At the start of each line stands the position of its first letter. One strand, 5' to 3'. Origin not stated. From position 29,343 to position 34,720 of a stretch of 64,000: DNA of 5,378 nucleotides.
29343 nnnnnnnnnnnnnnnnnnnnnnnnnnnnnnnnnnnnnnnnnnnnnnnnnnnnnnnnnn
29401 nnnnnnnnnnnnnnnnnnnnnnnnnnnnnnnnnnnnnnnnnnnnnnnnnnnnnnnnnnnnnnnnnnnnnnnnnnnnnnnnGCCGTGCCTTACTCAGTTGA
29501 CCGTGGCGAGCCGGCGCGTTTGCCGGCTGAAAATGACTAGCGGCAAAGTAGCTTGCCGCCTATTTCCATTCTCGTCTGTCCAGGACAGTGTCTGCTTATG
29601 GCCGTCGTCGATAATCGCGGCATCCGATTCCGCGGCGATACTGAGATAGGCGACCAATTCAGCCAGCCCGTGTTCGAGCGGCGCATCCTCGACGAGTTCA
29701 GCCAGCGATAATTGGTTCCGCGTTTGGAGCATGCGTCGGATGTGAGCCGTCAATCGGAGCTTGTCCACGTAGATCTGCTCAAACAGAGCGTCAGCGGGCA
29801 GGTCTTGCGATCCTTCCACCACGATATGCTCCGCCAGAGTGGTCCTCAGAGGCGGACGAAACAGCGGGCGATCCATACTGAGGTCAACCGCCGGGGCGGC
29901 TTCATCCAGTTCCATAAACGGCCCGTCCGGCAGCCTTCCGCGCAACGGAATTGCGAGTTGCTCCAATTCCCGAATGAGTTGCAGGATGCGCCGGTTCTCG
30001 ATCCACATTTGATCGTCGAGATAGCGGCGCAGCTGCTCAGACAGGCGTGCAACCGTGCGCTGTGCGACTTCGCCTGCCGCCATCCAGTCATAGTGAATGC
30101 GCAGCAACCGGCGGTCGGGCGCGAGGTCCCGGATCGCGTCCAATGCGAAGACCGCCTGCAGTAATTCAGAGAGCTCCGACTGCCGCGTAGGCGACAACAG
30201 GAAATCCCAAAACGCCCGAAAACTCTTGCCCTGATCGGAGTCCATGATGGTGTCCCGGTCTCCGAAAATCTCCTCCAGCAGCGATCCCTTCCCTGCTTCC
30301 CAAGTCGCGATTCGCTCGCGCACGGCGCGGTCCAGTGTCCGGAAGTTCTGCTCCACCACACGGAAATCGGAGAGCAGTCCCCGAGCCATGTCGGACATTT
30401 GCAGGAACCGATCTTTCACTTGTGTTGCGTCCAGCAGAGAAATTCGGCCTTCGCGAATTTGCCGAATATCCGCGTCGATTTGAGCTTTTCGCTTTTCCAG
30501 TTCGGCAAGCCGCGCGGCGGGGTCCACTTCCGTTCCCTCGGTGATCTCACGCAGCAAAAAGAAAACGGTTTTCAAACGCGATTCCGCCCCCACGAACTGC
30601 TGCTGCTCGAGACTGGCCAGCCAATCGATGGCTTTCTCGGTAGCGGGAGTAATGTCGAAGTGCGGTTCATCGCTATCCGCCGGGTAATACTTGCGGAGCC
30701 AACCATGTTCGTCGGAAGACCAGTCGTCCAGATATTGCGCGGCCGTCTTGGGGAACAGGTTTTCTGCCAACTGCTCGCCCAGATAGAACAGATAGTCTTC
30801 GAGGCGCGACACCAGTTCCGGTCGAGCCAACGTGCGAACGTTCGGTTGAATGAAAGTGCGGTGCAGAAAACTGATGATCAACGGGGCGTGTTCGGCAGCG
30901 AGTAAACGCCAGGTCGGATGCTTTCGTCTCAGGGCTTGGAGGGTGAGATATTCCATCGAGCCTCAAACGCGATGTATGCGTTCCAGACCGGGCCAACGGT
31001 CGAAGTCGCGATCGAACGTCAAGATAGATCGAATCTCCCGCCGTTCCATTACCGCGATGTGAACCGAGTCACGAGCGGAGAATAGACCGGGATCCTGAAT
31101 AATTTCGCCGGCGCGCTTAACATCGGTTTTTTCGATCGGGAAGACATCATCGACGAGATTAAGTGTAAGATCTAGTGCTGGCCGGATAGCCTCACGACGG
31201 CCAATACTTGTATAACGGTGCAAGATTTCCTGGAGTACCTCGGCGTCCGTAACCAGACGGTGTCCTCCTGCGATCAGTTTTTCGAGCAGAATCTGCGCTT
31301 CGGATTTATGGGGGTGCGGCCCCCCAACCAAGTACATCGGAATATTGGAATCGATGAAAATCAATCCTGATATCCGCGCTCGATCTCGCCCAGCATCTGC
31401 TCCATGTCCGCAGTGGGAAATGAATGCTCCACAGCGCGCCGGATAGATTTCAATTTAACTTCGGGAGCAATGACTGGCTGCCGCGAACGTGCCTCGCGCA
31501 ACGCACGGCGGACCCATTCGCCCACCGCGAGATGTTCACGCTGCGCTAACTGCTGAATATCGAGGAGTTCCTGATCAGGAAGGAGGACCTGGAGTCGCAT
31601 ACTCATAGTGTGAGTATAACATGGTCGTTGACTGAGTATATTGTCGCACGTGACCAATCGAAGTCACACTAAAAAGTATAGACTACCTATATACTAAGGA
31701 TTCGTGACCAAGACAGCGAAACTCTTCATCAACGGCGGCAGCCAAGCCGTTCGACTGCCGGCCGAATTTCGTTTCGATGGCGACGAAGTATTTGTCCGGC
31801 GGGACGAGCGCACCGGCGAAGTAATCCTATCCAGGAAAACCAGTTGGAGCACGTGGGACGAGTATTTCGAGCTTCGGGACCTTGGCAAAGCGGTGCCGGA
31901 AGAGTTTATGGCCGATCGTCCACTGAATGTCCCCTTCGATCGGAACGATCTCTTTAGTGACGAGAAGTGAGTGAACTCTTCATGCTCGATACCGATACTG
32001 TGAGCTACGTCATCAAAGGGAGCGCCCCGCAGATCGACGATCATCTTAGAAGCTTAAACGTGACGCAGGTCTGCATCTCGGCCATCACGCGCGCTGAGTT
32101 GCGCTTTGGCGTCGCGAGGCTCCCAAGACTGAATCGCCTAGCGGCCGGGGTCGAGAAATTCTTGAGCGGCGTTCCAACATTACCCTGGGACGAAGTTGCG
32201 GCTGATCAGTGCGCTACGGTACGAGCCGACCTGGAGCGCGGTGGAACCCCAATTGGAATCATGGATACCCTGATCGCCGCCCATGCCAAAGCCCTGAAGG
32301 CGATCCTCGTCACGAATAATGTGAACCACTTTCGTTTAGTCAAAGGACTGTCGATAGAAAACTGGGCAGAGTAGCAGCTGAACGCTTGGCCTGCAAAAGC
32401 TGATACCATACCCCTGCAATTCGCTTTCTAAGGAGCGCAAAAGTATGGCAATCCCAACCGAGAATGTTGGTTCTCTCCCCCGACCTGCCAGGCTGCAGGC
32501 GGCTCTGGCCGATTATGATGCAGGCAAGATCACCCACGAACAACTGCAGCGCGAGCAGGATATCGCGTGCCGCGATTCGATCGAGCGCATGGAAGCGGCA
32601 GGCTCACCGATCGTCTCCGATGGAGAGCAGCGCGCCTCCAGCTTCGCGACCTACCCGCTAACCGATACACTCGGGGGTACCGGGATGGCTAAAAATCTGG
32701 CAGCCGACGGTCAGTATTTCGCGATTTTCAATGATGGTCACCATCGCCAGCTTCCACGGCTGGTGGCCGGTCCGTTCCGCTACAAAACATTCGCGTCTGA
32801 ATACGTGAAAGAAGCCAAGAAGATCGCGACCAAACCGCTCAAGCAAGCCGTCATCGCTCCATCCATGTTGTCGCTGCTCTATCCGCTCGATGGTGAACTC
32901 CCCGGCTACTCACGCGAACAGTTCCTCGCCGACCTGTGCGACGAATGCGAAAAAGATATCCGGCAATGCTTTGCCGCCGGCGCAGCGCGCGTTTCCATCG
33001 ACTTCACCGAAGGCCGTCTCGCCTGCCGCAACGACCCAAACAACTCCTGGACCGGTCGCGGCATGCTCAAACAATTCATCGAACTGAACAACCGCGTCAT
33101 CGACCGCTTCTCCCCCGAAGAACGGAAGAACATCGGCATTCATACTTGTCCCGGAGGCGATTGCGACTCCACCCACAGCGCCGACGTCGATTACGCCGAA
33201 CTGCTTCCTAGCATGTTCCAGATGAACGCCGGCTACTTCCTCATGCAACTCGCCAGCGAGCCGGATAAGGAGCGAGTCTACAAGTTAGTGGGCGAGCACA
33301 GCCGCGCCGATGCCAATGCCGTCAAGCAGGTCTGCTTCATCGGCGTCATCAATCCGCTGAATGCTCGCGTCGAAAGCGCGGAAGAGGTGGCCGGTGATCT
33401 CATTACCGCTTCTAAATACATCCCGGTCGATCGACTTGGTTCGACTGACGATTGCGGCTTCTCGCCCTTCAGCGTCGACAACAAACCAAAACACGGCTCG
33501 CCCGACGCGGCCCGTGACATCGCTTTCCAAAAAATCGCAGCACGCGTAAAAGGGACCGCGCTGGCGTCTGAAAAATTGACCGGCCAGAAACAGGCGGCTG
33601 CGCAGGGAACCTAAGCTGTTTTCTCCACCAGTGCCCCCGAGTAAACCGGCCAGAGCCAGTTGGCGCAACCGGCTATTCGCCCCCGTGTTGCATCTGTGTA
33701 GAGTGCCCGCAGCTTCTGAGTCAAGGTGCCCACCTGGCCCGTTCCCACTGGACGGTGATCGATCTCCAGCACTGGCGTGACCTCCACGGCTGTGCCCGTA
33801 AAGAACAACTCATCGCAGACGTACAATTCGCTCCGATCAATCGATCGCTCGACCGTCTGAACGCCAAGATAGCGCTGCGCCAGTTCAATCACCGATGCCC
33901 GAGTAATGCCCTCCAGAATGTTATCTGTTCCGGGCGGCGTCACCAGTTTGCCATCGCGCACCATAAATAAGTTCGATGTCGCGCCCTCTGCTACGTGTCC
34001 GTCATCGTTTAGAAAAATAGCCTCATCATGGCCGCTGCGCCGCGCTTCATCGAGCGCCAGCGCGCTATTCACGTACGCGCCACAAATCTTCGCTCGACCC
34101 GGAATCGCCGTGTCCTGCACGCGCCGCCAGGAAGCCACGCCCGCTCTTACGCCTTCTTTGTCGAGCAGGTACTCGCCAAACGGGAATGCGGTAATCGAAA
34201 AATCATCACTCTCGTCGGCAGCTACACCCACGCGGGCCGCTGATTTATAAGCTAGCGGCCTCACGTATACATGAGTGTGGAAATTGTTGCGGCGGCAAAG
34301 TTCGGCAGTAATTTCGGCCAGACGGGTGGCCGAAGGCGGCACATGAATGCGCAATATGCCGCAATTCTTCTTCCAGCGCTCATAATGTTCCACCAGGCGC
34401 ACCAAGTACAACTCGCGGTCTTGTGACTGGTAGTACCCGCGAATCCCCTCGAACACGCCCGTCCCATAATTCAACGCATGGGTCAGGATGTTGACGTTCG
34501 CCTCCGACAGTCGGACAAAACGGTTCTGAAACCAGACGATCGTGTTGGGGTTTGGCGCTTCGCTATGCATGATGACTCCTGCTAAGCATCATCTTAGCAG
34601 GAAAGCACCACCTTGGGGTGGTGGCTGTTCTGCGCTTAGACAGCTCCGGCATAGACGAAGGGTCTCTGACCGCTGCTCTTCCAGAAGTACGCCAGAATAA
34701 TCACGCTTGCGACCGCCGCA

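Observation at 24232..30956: Complete four-gene Wadjet (JetABCD / MksBEFG-like) SMC-family anti-plasmid system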

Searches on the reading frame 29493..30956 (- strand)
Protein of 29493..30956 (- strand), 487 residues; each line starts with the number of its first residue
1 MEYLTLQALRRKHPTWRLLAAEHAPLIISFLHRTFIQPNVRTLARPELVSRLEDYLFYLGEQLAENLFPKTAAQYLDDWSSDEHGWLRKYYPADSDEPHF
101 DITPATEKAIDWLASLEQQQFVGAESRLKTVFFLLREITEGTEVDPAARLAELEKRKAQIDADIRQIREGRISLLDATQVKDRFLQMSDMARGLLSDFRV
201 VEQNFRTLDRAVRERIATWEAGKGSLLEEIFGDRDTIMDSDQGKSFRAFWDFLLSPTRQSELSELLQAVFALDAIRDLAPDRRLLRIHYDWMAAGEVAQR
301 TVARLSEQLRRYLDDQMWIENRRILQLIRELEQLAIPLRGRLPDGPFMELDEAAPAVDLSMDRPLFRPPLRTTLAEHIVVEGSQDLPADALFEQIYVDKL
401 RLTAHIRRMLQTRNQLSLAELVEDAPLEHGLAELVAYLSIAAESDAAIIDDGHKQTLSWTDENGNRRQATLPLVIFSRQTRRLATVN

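Call 3: search_protein_families(library=pfam, proteins=[window:29493-30956:-])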
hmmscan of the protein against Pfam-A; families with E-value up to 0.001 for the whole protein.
window:29493-30956:- (487 aa): 1 family
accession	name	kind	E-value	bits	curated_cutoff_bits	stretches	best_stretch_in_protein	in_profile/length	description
PF11855.13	DUF3375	-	1.7e-149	499.1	28.6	1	9-476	2-474/474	Protein of unknown function (DUF3375)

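Call 4: search_protein_families(library=padloc, proteins=[window:29493-30956:-])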
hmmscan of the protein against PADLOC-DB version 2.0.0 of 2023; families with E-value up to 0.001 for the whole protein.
window:29493-30956:- (487 aa): 12 families
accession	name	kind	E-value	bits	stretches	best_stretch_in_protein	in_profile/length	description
PDLC00457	JetA1|JetA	-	9.5e-215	712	1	1-479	1-479/480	DUF3375 domain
PDLC00444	JetA1|JetA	-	3.7e-86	287.7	1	5-478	6-489/489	DUF3375 domain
PDLC00460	JetA1|JetA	-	1.3e-85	286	1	3-481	7-483/487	DUF3375 domain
PDLC00455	JetA1|JetA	-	1.9e-66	222.8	1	1-457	1-457/484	DUF3375 domain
PDLC00461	JetA1|JetA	-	3.5e-56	188.9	1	10-478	14-474/486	DUF3375 domain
PDLC00452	JetA1|JetA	-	4.2e-35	119.2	2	8-336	14-340/499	DUF3375 domain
PDLC00464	JetA1|JetA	-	3.7e-26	90.1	1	12-334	16-341/492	DUF3375 domain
PDLC00447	JetA1|JetA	-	6.2e-26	89.3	1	7-479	15-482/484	DUF3375 domain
PDLC00459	JetA1|JetA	-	3.6e-11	40.7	1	12-313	21-315/486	DUF3375 domain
PDLC00465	JetA1|JetA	-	7.3e-09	32.7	1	71-270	75-276/502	DUF3375 domain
PDLC00446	JetA1|JetA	-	2.8e-08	30.9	1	17-271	21-284/505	DUF3375 domain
PDLC00463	JetA1|JetA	-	7.6e-07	26.3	1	71-480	111-534/557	DUF3375 domain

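Call 5: search_protein_families(library=ncbifam, proteins=[window:29493-30956:-])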
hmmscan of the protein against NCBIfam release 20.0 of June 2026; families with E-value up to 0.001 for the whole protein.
window:29493-30956:- (487 aa): 0 families

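Call 10: search_solved_structures(query=window:29493-30956:-)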
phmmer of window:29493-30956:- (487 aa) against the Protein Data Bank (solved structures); distinct sequences matched with E-value up to 0.001: 4.
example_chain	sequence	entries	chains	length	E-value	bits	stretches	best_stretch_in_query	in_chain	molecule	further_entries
8q72_E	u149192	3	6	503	1.7e-26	96.5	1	9-474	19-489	JetA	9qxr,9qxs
8as8_E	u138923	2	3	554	2.9e-26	95.7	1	9-474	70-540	JetA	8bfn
9qxt_E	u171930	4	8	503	3e-26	95.6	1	9-474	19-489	JetA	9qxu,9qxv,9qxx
8dk1_A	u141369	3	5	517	1.1e-23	87.1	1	9-337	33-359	JetA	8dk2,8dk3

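Call 15: find_related_loci(query=window:29493-30956:-, collection=genome_contigs, flank=10000)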
Query window:29493-30956:- (487 aa) in genome_contigs; peptide patterns used: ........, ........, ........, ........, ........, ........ (x = any residue, [..] = any of these).
109 stretches matched a pattern; 85 encode a relative of the query (tblastn E <= 1e-3); the best 80 are kept; 80 distinct loci.
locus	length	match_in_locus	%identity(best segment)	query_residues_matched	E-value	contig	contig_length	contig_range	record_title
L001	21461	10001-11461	97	1-487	0e+0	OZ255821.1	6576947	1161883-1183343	MAG: Bryobacteraceae bacterium isolate 718553b6-a045-46b5-ae17-6fe7a38e2867 genome assembly, chromosome: 1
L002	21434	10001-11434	66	1-478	0e+0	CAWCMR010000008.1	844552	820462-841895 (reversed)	MAG: uncultured delta proteobacterium isolate MFD05502.bin.2.118 genome assembly, contig: contig_26388, whole genome sho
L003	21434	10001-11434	65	1-478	0e+0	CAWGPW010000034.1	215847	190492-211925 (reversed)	MAG: uncultured delta proteobacterium isolate MFD05502.bin.2.3 genome assembly, contig: contig_54004, whole genome shotg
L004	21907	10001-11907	65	1-478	0e+0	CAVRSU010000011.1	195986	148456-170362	MAG: uncultured delta proteobacterium isolate MFD01476.bin.2.97 genome assembly, contig: contig_18800, whole genome shot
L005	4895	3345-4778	65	1-478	0e+0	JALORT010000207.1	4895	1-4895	MAG: Methylotetracoccus sp. isolate Prado188 scaffold_36969, whole genome shotgun sequence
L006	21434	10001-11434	66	1-478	0e+0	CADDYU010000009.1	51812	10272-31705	Methylococcaceae bacterium isolate 8 genome assembly, contig: NODE_314_length_51812_cov_8.070988, whole genome shotgun s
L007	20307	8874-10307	64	1-478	0e+0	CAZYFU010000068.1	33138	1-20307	MAG TPA_asm: uncultured Myxococcales bacterium isolate SRP192927_co6_560 genome assembly, contig: NODE_2328_length_33138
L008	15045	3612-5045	63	1-478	0e+0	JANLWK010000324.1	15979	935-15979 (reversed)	MAG: Candidatus Eisenbacteria bacterium isolate OTE_20_metabat_388 OTE_20_k141_4233234, whole genome shotgun sequence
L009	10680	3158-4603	62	1-481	0e+0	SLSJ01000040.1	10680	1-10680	MAG: Ectothiorhodospiraceae bacterium isolate CSSed165cm_602R1 CSSed16-5cm-23175, whole genome shotgun sequence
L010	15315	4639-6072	60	1-478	0e+0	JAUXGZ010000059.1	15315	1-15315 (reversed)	MAG: Gammaproteobacteria bacterium isolate CSMAG_2942 CSMAG_2942_k119_429592_length_15315_cov_13.0000, whole genome shot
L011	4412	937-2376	61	1-480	0e+0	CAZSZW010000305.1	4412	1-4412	MAG TPA_asm: uncultured Gammaproteobacteria bacterium isolate binchicken_co286_3 genome assembly, contig: NODE_19731_len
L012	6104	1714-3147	62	1-478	0e+0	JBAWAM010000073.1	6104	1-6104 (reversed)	MAG: Myxococcaceae bacterium isolate MFD05674_ilm_asm_bin19 k127_221440, whole genome shotgun sequence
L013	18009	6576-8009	59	1-478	0e+0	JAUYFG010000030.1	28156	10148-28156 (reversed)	MAG: Pseudomonadota bacterium isolate C21_maxbin.011 C21_k141_169573, whole genome shotgun sequence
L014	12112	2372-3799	59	1-476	0e+0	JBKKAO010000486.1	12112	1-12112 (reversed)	MAG: Burkholderiales bacterium isolate swi_bin.303 S1Ck127_1098983_flag_0_multi_11.6585_len_12112, whole genome shotgun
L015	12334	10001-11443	60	1-482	0e+0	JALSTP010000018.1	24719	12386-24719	MAG: Sedimenticola sp. isolate 356-308_metabat2_scaf2bin.112 356-308_scaffold_1115_c1, whole genome shotgun sequence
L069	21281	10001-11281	50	1-427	2e-132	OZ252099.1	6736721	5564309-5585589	MAG: Bryobacterales bacterium isolate dc448f75-7b3f-414d-b321-0b274a23c026 genome assembly, chromosome: 1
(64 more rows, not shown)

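Call 41: search_protein_families(library=pfam, proteins=[L004:12375-13733:+, L004:13792-14373:+, L004:11536-11910:+, L002:12472-13626:+, L002:11534-11962:+, L069:11551-13374:+, L069:13375-14298:+, L069:14016-14543:+], max_evalue=0.001)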
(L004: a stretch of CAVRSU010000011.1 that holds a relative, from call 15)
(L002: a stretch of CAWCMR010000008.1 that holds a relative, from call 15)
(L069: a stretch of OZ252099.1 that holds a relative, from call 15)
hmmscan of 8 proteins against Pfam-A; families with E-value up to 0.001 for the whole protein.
L004:12375-13733:+ (452 aa): 0 families

L004:13792-14373:+ (193 aa): 0 families

L004:11536-11910:+ (124 aa): 0 families

L002:12472-13626:+ (384 aa): 1 family
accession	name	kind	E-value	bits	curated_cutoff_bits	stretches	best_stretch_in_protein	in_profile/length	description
PF13175.12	AAA_15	-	1e-07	32.4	32.1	1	3-47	4-48/374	AAA ATPase domain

L002:11534-11962:+ (142 aa): 0 families

L069:11551-13374:+ (607 aa): 2 families
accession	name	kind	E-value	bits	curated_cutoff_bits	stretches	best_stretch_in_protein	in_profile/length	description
PF03050.20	DDE_Tnp_IS66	-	8.1e-38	130.9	23.1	1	201-527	2-283/284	Transposase IS66 family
PF13007.12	LZ_Tnp_IS66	-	5.7e-07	30.6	22.9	1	46-124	2-70/71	Transposase C of IS166 homeodomain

L069:13375-14298:+ (307 aa): 1 family
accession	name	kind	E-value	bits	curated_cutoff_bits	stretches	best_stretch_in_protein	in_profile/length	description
PF14236.12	DruA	-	6e-27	95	27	1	105-272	34-222/297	Druantia protein DruA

L069:14016-14543:+ (175 aa): 0 families

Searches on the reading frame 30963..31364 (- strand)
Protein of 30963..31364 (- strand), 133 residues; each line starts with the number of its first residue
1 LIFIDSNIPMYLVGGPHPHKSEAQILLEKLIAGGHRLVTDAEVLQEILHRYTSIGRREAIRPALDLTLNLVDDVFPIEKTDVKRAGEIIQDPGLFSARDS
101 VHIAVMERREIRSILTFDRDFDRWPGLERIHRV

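Call 13: search_protein_families(library=pfam, proteins=[window:30963-31364:-], max_evalue=0.01)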
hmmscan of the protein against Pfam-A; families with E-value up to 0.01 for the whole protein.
window:30963-31364:- (133 aa): 1 family
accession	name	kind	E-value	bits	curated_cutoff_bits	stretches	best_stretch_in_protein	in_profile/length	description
PF01850.27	PIN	-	5.2e-17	63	23.6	1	2-124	1-117/120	PIN domain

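Call 25: search_protein_families(library=padloc, proteins=[window:30963-31364:-], max_evalue=0.001)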
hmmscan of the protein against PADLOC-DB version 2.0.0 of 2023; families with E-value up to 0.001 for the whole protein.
window:30963-31364:- (133 aa): 0 families

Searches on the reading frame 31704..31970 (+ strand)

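Call 14: search_protein_families(library=pfam, proteins=[window:31704-31970:+], max_evalue=0.01)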
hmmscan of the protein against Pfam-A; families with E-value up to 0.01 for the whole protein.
window:31704-31970:+ (88 aa): 1 family
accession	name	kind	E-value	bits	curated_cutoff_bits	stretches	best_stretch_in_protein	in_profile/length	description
PF04014.23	MazE_antitoxin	-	5.4e-08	33.1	24.7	1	8-46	2-45/48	Antidote-toxin recognition MazE, bacterial antitoxin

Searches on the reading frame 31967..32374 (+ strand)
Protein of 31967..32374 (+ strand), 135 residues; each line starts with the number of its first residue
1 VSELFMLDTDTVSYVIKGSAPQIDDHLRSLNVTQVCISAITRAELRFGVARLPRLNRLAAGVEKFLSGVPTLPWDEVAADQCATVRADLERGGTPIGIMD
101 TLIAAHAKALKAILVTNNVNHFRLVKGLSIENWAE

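Call 14: search_protein_families(library=pfam, proteins=[window:31967-32374:+], max_evalue=0.01)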
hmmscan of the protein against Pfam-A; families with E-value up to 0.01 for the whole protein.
window:31967-32374:+ (135 aa): 1 family
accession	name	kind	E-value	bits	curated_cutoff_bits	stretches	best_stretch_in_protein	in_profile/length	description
PF01850.27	PIN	-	5.5e-14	53.2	23.6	1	6-123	2-115/120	PIN domain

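Call 25: search_protein_families(library=padloc, proteins=[window:31967-32374:+], max_evalue=0.001)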
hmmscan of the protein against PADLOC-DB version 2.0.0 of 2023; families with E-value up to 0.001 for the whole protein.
window:31967-32374:+ (135 aa): 0 families

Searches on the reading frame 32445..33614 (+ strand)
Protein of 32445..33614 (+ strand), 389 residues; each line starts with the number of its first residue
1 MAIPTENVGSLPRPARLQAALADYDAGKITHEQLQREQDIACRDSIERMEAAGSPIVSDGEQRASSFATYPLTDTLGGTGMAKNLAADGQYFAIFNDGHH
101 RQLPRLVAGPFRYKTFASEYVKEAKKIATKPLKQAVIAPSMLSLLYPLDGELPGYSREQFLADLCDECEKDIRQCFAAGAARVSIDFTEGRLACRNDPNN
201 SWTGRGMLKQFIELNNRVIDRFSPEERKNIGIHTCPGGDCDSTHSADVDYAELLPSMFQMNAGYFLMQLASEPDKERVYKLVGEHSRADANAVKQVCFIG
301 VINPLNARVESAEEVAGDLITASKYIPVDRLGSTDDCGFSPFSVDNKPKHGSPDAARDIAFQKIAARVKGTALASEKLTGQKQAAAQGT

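Call 14: search_protein_families(library=pfam, proteins=[window:32445-33614:+], max_evalue=0.01)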
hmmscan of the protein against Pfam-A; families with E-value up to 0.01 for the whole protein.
window:32445-33614:+ (389 aa): 1 family
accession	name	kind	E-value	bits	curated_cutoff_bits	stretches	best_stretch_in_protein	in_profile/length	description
PF01717.24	Meth_synt_2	-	7e-07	29.3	21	0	4-67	2-66/324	Cobalamin-independent synthase, Catalytic domain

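Call 35: search_protein_families(library=ncbifam, proteins=[window:32445-33614:+], max_evalue=0.001)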
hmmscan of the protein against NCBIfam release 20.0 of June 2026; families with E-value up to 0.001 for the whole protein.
window:32445-33614:+ (389 aa): 4 families
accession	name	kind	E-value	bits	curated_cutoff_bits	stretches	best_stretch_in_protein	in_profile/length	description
NF004875.0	PRK06233.1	equivalog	5.9e-16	58.2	576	1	6-342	13-346/373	vitamin B12 independent methionine synthase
NF003317.0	PRK04326.1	equivalog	1.3e-15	57.4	406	1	3-382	9-330/340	methionine synthase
NF005085.0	PRK06520.1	subfamily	3.8e-15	55.9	313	1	5-340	10-340/368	5-methyltetrahydropteroyltriglutamate--homocysteine S-methyltransferase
NF006589.0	PRK09121.1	equivalog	1.2e-13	50.8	392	2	3-140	5-135/342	methionine synthase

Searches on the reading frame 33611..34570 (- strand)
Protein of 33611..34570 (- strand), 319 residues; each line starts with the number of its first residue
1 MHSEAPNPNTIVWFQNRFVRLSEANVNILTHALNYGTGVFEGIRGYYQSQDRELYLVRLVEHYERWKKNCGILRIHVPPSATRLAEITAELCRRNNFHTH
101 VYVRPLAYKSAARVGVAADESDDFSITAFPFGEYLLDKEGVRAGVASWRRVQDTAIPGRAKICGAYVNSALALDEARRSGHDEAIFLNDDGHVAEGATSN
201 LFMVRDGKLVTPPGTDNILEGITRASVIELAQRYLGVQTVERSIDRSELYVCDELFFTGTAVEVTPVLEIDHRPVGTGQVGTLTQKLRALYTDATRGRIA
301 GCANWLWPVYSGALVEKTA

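Call 14: search_protein_families(library=pfam, proteins=[window:33611-34570:-], max_evalue=0.01)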
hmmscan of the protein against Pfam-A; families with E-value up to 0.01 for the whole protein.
window:33611-34570:- (319 aa): 1 family
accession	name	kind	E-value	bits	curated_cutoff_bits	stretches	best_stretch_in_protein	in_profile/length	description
PF01063.24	Aminotran_4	-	1.4e-48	166.1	28.5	1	38-270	1-223/223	Amino-transferase class IV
